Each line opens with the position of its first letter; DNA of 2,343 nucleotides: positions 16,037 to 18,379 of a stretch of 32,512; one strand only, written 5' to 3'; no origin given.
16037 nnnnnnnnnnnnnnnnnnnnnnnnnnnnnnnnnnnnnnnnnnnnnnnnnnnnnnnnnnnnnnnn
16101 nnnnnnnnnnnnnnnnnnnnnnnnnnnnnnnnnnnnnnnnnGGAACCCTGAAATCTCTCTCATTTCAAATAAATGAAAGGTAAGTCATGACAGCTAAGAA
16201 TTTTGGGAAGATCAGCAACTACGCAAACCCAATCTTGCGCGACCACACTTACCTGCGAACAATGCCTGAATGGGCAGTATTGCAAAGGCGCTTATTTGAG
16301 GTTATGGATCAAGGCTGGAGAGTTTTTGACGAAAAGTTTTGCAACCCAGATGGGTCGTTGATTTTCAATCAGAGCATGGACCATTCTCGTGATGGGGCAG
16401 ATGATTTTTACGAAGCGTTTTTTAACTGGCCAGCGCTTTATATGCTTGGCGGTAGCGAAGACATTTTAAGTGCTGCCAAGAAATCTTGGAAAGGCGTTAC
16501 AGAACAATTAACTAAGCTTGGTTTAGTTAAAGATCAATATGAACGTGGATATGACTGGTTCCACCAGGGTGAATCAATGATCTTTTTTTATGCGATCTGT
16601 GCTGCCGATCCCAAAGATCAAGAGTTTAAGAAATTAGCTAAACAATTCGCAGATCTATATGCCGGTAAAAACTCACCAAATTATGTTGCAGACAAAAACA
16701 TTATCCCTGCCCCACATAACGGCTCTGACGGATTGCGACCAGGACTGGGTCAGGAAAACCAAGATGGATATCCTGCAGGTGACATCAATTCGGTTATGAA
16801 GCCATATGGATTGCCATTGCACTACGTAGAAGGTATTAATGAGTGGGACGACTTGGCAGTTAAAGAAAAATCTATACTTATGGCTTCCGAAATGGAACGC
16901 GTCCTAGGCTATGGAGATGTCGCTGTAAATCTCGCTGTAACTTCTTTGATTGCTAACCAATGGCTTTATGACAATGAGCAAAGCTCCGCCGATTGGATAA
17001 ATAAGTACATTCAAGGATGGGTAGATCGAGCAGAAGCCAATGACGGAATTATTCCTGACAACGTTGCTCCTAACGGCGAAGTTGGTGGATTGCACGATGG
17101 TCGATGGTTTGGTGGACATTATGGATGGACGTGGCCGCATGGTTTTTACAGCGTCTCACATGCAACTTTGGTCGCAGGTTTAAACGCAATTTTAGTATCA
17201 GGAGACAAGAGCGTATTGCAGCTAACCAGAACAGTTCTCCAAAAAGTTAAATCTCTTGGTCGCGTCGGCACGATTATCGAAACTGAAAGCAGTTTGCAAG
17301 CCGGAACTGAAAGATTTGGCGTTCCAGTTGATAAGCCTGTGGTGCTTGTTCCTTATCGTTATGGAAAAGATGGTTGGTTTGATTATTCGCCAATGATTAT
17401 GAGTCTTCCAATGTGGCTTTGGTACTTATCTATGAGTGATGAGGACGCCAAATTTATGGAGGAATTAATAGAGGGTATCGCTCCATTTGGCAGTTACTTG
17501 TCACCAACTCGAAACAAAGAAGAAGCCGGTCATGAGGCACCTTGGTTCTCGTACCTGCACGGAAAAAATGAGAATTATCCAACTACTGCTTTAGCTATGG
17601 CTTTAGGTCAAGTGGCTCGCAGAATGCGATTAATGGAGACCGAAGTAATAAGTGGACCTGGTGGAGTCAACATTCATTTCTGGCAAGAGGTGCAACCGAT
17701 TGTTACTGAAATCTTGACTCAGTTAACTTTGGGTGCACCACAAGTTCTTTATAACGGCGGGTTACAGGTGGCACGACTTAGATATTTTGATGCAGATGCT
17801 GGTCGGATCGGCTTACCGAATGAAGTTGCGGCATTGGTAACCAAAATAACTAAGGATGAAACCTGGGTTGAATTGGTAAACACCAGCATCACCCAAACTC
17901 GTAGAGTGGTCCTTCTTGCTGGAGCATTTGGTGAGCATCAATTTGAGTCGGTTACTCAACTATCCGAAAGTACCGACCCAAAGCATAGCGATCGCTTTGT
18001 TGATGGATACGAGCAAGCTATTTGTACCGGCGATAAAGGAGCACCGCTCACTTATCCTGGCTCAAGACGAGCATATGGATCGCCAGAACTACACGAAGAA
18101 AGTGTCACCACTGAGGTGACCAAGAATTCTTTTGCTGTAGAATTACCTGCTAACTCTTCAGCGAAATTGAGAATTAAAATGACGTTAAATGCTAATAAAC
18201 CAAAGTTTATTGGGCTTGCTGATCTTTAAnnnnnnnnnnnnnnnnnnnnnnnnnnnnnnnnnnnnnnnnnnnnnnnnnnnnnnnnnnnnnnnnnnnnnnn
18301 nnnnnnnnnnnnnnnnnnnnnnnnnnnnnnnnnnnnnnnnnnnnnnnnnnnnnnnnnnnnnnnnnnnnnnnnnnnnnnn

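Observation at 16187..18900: Translationally coupled pair: a 680-aa orphan (glycosidase/lyase-like?) and a fused double RhaM-like protein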

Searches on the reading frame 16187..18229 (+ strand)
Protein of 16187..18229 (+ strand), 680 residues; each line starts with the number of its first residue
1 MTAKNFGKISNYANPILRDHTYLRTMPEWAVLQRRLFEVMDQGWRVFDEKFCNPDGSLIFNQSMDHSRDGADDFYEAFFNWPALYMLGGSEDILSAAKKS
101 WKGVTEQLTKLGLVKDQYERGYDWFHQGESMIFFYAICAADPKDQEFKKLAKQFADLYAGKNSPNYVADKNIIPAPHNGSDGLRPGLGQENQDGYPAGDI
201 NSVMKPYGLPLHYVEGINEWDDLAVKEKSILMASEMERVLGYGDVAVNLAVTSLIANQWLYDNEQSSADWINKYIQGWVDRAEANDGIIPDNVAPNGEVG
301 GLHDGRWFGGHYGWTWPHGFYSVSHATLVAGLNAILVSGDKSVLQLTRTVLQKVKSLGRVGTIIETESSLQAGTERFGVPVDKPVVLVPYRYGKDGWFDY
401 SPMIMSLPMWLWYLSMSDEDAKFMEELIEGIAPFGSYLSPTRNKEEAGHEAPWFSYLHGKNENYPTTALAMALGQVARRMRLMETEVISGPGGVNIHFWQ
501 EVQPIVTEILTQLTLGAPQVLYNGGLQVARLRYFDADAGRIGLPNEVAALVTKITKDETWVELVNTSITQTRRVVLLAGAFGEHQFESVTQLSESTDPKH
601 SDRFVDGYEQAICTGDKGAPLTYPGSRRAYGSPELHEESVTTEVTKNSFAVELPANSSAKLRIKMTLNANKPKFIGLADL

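Call 3: search_protein_families(library=pfam, proteins=[window:16187-18229:+], max_evalue=0.01)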
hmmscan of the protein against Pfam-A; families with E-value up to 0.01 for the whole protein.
window:16187-18229:+ (680 aa): 0 families

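Call 4: search_protein_families(library=ncbifam, proteins=[window:16187-18229:+], max_evalue=0.01)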
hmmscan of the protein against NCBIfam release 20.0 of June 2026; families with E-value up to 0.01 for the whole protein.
window:16187-18229:+ (680 aa): 0 families

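Call 5: search_solved_structures(query=window:16187-18229:+, max_evalue=10, show_alignments=2)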
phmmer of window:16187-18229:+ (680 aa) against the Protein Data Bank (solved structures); distinct sequences matched with E-value up to 10: 0.

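Call 8: find_homologous_proteins(query=window:16187-18229:+, max_evalue=0.001)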
Query window:16187-18229:+ (680 aa): 1289 proteins with E <= 0.001 among 8000 candidates; the best 120 are listed.
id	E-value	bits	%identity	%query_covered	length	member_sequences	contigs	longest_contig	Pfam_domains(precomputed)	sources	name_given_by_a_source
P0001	0.0e+0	1587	100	100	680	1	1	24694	PF26099.1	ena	-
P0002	0.0e+0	1587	100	100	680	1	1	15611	PF26099.1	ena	-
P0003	0.0e+0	1584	99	100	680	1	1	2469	PF26099.1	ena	-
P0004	0.0e+0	1583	99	100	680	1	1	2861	PF26099.1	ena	-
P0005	0.0e+0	1583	99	100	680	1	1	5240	PF26099.1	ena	-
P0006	0.0e+0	1580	99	100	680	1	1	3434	PF26099.1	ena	-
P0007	0.0e+0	1576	99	100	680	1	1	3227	PF26099.1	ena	-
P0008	0.0e+0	1574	99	100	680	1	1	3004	PF26099.1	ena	-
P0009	0.0e+0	1551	98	100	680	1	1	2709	PF26099.1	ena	-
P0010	0.0e+0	1532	96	100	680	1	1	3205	PF26099.1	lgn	-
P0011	0.0e+0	1531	96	100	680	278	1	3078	PF26099.1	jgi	jgi:hypothetical protein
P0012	0.0e+0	1530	96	100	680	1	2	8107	PF26099.1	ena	-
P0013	0.0e+0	1507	94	100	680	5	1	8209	PF26099.1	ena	-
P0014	0.0e+0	1277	79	100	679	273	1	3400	PF26099.1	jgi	jgi:hypothetical protein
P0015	0.0e+0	1234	76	100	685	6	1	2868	PF26099.1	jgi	jgi:hypothetical protein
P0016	0.0e+0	1230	76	100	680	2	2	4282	PF26099.1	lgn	-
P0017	0.0e+0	1230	76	100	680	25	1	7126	PF26099.1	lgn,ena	-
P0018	0.0e+0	1036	99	66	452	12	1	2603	PF26099.1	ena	-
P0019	1.3e-283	961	62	98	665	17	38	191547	PF26099.1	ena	-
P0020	1.8e-281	954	97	63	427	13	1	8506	PF26099.1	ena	-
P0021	2.6e-269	914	64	94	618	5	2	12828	PF26099.1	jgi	jgi:hypothetical protein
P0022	1.9e-258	878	62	91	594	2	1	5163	PF26099.1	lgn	-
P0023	5.5e-258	876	56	99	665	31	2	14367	PF26099.1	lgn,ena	-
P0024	2.1e-209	716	52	96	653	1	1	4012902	PF26099.1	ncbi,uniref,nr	ncbi:hypothetical protein [Agromyces ramosus]|uniref:Linalool dehydratase/isomerase domain-containin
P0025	2.2e-206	706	51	96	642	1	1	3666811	PF26099.1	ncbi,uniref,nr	ncbi:hypothetical protein EV379_0132 [Microterricola gilva]|uniref:Uncharacterized protein n=1 Tax=M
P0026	1.5e-205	703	50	96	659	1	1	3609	PF26099.1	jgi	jgi:hypothetical protein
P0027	3.2e-204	699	51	96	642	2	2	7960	PF26099.1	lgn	-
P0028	3.6e-204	698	51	96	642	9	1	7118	PF26099.1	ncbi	ncbi:MAG TPA: hypothetical protein VIP54_00640 [Microterricola sp.]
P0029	8.7e-204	697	50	96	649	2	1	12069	PF26099.1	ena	-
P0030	1.5e-203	696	51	96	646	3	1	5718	PF26099.1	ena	-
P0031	3.1e-200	685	49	96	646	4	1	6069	PF26099.1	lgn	-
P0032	8.9e-200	684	49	95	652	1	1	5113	PF26099.1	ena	-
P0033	2.6e-199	682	49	96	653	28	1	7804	PF26099.1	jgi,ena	-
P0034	4.9e-199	681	50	97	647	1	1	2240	PF26099.1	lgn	-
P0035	1.5e-198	680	55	82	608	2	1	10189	PF26099.1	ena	-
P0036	8.7e-198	677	49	97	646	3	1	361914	PF26099.1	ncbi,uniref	ncbi:hypothetical protein [Microbacterium sp. NPDC056569]|uniref:hypothetical protein n=1 Tax=Microb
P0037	1.0e-197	677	51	84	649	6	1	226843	PF26099.1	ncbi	-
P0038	1.1e-197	677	49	96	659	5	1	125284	PF26099.1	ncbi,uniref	ncbi:hypothetical protein ACIBHX_45340 [Nonomuraea sp. NPDC050536]|uniref:hypothetical protein n=1 T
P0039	1.4e-197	677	48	96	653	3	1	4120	PF26099.1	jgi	-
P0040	1.7e-197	676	48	99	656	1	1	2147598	PF26099.1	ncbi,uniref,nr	ncbi:hypothetical protein [Microbacterium sulfonylureivorans]|uniref:hypothetical protein n=1 Tax=Mi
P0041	2.4e-197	676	49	95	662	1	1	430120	PF26099.1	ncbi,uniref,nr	ncbi:hypothetical protein [Nocardioides marmorisolisilvae]|uniref:Uncharacterized protein n=1 Tax=No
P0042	2.6e-197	676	48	98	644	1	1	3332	PF26099.1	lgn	-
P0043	2.0e-196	673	50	96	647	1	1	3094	PF26099.1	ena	-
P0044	2.3e-196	673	48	95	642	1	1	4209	PF26099.1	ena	-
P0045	4.0e-196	672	49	96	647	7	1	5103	PF26099.1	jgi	jgi:hypothetical protein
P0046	4.2e-196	672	48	96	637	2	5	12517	PF26099.1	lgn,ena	-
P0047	4.5e-196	672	47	96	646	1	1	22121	PF26099.1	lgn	-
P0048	6.9e-196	671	48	96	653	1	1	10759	PF26099.1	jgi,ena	-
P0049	2.1e-195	669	48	97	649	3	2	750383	PF26099.1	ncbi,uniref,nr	ncbi:hypothetical protein [Pseudactinotalea suaedae]|uniref:hypothetical protein n=1 Tax=Pseudactino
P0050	3.8e-195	669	48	97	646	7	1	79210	PF26099.1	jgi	jgi:hypothetical protein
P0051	6.9e-195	668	49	96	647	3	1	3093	PF26099.1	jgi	jgi:hypothetical protein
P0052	5.5e-194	665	48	96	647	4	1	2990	PF26099.1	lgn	-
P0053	6.7e-194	664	49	96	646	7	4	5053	PF26099.1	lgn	-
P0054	6.9e-194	664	52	84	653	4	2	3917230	PF26099.1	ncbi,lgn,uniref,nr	ncbi:hypothetical protein [Leifsonia soli]|uniref:Uncharacterized protein n=1 Tax=Leifsonia soli Tax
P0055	7.2e-194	664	49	96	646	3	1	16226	PF26099.1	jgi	jgi:hypothetical protein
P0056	8.0e-194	664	48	97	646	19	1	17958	PF26099.1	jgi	jgi:hypothetical protein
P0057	8.2e-194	664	49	95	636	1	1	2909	PF26099.1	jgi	-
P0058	9.3e-194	664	47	96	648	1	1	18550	PF26099.1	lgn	-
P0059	3.8e-193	662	48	95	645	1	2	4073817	PF26099.1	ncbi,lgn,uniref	ncbi:hypothetical protein [Leifsonia sp. NPDC080035]|uniref:Uncharacterized protein n=1 Tax=Leifsoni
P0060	5.7e-193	661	48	96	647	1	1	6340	PF26099.1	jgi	-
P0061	8.0e-193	661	48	96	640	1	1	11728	PF26099.1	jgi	jgi:hypothetical protein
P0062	1.0e-192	661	47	96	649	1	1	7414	PF26099.1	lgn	-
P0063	1.3e-192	660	47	97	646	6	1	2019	PF26099.1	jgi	jgi:hypothetical protein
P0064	1.7e-192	660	48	96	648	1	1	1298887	PF26099.1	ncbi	ncbi:hypothetical protein GCM10028820_20650 [Tessaracoccus terricola]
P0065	3.3e-192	659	47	96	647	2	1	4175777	PF26099.1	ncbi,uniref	ncbi:hypothetical protein ACGGZK_19030 [Agromyces sp. MMS24-K17]|uniref:hypothetical protein n=1 Tax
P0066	4.6e-192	658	48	95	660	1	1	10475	PF26099.1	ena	-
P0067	6.6e-192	658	49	96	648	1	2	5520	PF26099.1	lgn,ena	-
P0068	1.1e-191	657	47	96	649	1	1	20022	PF26099.1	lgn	-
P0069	1.9e-191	656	51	85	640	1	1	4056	PF26099.1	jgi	jgi:hypothetical protein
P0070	2.5e-191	656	46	96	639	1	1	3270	PF26099.1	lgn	-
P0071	4.6e-191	655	48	95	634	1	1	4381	PF26099.1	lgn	-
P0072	6.6e-191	655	47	96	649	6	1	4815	PF26099.1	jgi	-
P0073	7.1e-191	654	52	83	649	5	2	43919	PF26099.1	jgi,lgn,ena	-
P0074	9.9e-191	654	48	96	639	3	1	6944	PF26099.1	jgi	-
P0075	2.0e-190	653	48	96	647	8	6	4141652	PF26099.1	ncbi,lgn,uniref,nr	ncbi:hypothetical protein SAMN04515691_0184 [Leifsonia sp. 98AMF]|uniref:hypothetical protein n=1 Ta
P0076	2.1e-190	653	51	84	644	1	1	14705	PF26099.1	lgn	-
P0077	2.7e-190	653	49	93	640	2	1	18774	PF26099.1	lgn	-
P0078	3.6e-190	652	47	96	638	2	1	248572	PF26099.1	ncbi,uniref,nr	ncbi:hypothetical protein GE115_10465 [Agromyces sp. CFH 90414]|uniref:Uncharacterized protein n=2 T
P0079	3.6e-190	652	48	96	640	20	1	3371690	PF26099.1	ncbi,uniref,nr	ncbi:hypothetical protein OED01_01580 [Microbacterium sp. M28]|uniref:hypothetical protein n=1 Tax=M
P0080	3.6e-190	652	48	96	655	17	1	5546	PF26099.1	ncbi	ncbi:MAG: hypothetical protein ACRDT9_04765 [Agromyces sp.]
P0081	4.0e-190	652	48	96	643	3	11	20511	PF26099.1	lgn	-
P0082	4.0e-190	652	51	84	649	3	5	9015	PF26099.1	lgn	-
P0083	4.1e-190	652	50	84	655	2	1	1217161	PF26099.1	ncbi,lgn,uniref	ncbi:hypothetical protein [Microbacterium sp. LMI12-1-1.1]|uniref:hypothetical protein n=1 Tax=Micro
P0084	5.0e-190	652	47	96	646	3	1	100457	PF26099.1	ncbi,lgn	ncbi:hypothetical protein [Microbacterium sp. P5_E9]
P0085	9.8e-190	651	48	96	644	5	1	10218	PF26099.1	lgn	-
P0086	1.6e-189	650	47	95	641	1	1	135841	PF26099.1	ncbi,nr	ncbi:hypothetical protein [Streptosporangium sp. KLBMP 9127]|nr:hypothetical protein [Streptosporang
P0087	3.6e-189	649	47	97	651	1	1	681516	PF26099.1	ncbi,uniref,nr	ncbi:hypothetical protein [Microbacterium timonense]|uniref:hypothetical protein n=1 Tax=Microbacter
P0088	5.7e-189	648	47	97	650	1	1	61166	PF26099.1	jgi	jgi:hypothetical protein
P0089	6.2e-189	648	46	96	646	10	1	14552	PF26099.1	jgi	-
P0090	7.9e-189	648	47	95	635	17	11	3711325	PF26099.1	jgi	-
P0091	1.2e-188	647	52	83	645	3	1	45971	PF26099.1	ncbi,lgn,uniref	ncbi:MAG: hypothetical protein ACTHMF_02675 [Leifsonia sp.]|uniref:hypothetical protein n=1 Tax=Leif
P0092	1.7e-188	647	51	84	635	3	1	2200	PF26099.1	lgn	-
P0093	2.3e-188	646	48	95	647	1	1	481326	PF26099.1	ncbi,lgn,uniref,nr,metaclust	ncbi:hypothetical protein ASE14_15715 [Agromyces sp. Root81]|uniref:hypothetical protein n=1 Tax=Agr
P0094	3.5e-188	646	51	83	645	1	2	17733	PF26099.1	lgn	-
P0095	4.7e-188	645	47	96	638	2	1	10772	PF26099.1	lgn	-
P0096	5.3e-188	645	50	85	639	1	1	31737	PF26099.1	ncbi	-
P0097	2.6e-187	643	48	96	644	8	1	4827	PF26099.1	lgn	-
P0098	3.2e-187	642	47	95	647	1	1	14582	PF26099.1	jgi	jgi:hypothetical protein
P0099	4.5e-187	642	47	96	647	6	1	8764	PF26099.1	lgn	-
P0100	4.7e-187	642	47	96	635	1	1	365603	PF26099.1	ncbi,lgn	ncbi:UNVERIFIED_CONTAM: hypothetical protein OHV15_06210 [Microbacterium sp. SLM126]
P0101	1.1e-186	641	46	97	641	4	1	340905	PF26099.1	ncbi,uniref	ncbi:hypothetical protein ACFVU2_17440 [Leifsonia sp. NPDC058194]|uniref:hypothetical protein n=1 Ta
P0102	1.3e-186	640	47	96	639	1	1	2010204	PF26099.1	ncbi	ncbi:hypothetical protein ACWGJP_07545 [Microbacterium sp. NPDC055903]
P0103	1.3e-186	640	46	95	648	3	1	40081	PF26099.1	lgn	-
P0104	2.1e-186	640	48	96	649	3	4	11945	PF26099.1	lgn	-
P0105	3.2e-186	639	47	96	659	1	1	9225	PF26099.1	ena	-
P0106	4.3e-186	639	50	84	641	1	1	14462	PF26099.1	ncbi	-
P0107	5.8e-186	638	47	96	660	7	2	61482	PF26099.1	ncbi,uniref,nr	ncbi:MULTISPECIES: hypothetical protein [unclassified Nonomuraea]|uniref:hypothetical protein n=1 Ta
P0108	9.8e-186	637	47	96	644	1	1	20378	PF26099.1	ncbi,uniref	ncbi:hypothetical protein [Umezawaea sp. NPDC059074]|uniref:hypothetical protein n=1 Tax=Umezawaea s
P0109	1.1e-185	637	49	84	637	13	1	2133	PF26099.1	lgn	-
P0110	1.7e-185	637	47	95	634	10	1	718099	PF26099.1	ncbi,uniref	ncbi:hypothetical protein [Nonomuraea sp. NPDC048901]|uniref:hypothetical protein n=1 Tax=Nonomuraea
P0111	2.6e-185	636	48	95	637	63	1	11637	PF26099.1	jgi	jgi:hypothetical protein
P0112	3.6e-185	636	46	96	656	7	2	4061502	PF26099.1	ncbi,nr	ncbi:hypothetical protein GCM10010988_33460 [Cnuibacter physcomitrellae]|nr:hypothetical protein [Cn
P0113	3.7e-185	636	48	96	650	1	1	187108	PF26099.1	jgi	jgi:hypothetical protein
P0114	4.6e-185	635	47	95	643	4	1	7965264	PF26099.1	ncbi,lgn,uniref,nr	ncbi:hypothetical protein [Streptomyces sp. FIT100]|uniref:hypothetical protein n=1 Tax=Streptomyces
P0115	6.6e-185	635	50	84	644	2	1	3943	PF26099.1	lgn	-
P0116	6.8e-185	635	48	95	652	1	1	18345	PF26099.1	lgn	-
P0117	7.2e-185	635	48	95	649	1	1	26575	PF26099.1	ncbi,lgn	-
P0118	9.4e-185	634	46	96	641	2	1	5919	PF26099.1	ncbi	-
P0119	1.0e-184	634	49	84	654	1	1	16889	PF26099.1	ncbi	-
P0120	1.9e-184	633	50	84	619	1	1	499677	PF26099.1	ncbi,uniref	ncbi:hypothetical protein [Actinocrispum sp. NPDC049592]|uniref:hypothetical protein n=1 Tax=Actinoc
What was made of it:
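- On Pfam DUF8034 (PF26099): The 100%-identical database proteins P0001 and P0002 and all listed homologues carry the precomputed tag PF26099.1 (call 8).
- On Linalool dehydratase/isomerase (PF18566): One UniRef name suggests it (call 8).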

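Call 11: search_solved_structures(query=A1, max_evalue=10, show_alignments=3)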
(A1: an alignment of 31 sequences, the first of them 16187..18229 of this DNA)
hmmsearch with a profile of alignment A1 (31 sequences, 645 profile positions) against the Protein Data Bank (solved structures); distinct sequences matched with E-value up to 10: 2.
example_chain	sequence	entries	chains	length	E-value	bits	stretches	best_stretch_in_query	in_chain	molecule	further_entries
2i61_A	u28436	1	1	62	1.8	9.9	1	284-308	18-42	Insect toxin 2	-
2zqm_A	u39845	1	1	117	4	8.8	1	530-639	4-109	Prefoldin beta subunit 1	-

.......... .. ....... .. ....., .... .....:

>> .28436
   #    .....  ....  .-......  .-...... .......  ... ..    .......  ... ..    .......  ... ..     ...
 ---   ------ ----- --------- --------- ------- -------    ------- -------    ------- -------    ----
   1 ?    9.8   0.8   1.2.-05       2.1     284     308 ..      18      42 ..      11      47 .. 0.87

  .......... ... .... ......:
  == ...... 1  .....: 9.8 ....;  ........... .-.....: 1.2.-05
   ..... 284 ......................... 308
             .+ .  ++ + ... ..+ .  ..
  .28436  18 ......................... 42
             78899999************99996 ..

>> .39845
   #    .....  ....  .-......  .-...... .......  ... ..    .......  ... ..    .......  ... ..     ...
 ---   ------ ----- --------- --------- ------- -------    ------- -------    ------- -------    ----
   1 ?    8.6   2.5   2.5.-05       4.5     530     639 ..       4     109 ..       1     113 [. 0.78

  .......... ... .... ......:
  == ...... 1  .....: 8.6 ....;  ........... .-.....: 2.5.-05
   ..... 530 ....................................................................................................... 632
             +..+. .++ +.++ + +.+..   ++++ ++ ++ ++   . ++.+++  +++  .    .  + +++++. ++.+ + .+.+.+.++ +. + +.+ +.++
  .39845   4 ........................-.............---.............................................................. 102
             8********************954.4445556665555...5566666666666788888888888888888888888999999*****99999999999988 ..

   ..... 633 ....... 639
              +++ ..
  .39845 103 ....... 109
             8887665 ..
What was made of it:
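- On GH95 / GH139 fucosidases: There is no PDB sequence or profile hit (calls 5, 11).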

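Call 14: find_related_loci(query=A1, collection=genome_contigs, flank=8000)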
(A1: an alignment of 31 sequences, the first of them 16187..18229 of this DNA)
Query A1 (680 aa) in genome_contigs; peptide patterns used: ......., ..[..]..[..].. (x = any residue, [..] = any of these).
600 stretches matched a pattern (row limit reached: there are more); 527 encode a relative of the query (tblastn E <= 1e-3); the best 80 are kept; 80 distinct loci.
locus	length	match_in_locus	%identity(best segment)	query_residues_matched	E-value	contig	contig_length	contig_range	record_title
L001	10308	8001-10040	97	1-680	0e+0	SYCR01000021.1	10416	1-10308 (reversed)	MAG: Actinomycetota bacterium isolate F1-20-MAGs198 F1-20__c91427, whole genome shotgun sequence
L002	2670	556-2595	96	1-680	0e+0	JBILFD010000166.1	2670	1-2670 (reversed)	MAG: Candidatus Nanopelagicaceae bacterium isolate ME2016-07-29_3300044622_group7_bin60 Rohwer_bin345_scaffold_80923_c1,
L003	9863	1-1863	96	60-680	0e+0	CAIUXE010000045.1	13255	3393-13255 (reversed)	MAG: uncultured actinobacterium isolate Kiruna3_bin-1268 genome assembly, contig: bin-1268:045/210, whole genome shotgun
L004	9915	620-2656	79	1-680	0e+0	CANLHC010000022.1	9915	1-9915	MAG: Candidatus Nanopelagicaceae bacterium isolate ZE-13oct10-154 genome assembly, contig: ZE-13oct10-C6191, whole genom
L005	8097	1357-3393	79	1-680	0e+0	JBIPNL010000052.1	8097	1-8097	MAG: Candidatus Planktophila sp. isolate ME2018-06-05_3300043470_group8_bin118 Rohwer_bin332_scaffold_9905_c1, whole gen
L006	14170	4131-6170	76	1-680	0e+0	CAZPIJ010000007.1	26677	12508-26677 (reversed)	MAG TPA_asm: uncultured Bifidobacterium sp. isolate SRP124364_co1_288 genome assembly, contig: NODE_1525_length_26677_co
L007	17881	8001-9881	51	21-674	0e+0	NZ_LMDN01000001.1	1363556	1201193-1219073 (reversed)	Leifsonia sp. Root4 contig_1, whole genome shotgun sequence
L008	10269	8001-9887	49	23-678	0e+0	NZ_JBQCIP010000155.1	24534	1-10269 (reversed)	MAG: Microbacterium sp. isolate bin848 k141_834681, whole genome shotgun sequence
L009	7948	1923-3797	51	23-674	0e+0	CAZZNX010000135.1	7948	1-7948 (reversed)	MAG TPA_asm: uncultured Leifsonia sp. isolate binchicken_co135_59 genome assembly, contig: NODE_10559_length_7948_cov_3.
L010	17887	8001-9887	49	23-678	0e+0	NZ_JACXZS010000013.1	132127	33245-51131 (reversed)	Microbacterium helvum strain NEAU-LLC Scaffold13, whole genome shotgun sequence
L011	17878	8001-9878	48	21-675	0e+0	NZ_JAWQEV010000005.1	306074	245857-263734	Microbacterium arthrosphaerae strain JCM 30492 Scaffold5, whole genome shotgun sequence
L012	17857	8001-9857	49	27-673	0e+0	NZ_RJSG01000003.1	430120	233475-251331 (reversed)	Nocardioides marmorisolisilvae strain KIS18-7 scaffold5_198.3, whole genome shotgun sequence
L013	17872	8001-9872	49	23-673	0e+0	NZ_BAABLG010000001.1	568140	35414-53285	Microbacterium jejuense strain JCM 18734 sequence01, whole genome shotgun sequence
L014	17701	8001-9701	52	23-594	0e+0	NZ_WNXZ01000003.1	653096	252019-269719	Pseudactinotalea terrae strain KACC 16542 Scaffold3_1, whole genome shotgun sequence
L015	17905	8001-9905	49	23-658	0e+0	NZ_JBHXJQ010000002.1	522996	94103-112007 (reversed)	Microbacterium sp. NPDC058389 NPDC058389_T39_D4.ctg-0002, whole genome shotgun sequence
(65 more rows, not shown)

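Call 19: find_encoding_contigs(protein=P0024, flank=9000, max_places=2)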
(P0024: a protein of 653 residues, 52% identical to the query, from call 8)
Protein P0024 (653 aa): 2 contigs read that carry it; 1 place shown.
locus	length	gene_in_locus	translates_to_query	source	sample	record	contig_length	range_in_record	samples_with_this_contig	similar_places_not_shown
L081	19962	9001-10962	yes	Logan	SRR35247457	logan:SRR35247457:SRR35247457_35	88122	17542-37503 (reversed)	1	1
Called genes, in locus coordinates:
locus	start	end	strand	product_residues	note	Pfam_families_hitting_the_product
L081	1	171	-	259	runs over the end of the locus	PF00392:GntR, PF07729:FCD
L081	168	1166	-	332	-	PF00248:Aldo_ket_red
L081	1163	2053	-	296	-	PF04909:Amidohydro_2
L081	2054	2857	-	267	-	PF03737:RraA-like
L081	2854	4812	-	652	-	PF26099:DUF8034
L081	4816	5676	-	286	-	PF00528:BPD_transp_1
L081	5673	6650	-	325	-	PF00528:BPD_transp_1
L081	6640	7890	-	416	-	PF01547:SBP_bac_1, PF13416:SBP_bac_8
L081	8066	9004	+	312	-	PF01263:Aldose_epim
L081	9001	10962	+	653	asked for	PF26099:DUF8034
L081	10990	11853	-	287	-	PF02311:AraC_binding, PF00165:HTH_AraC (weak), PF12833:HTH_18, PF00165:HTH_AraC (weak)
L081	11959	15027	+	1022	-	PF17128:DUF5107, PF13428:TPR_14 (faint), PF14559:TPR_19 (faint), PF00515:TPR_1 (faint), PF07719:TPR_2 (faint), PF13424:TPR_12 (faint), PF13431:TPR_17 (faint)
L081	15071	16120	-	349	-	PF00356:LacI, PF00532:Peripla_BP_1, PF13407:Peripla_BP_4, PF13377:Peripla_BP_3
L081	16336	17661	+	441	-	PF01408:GFO_IDH_MocA, PF02894:GFO_IDH_MocA_C, PF22725:GFO_IDH_MocA_C3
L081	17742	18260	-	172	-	PF14325:DUF4383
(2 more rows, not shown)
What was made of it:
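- On Pfam DUF8034 (PF26099): The name DUF8034 comes from call 19.
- A GalM-type aldose 1-epimerase overlaps a DUF8034 paralogue by 4 nt in Agromyces (call 19). An unrelated mutarotase is coupled to a DUF8034 paralogue in Agromyces (call 19).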
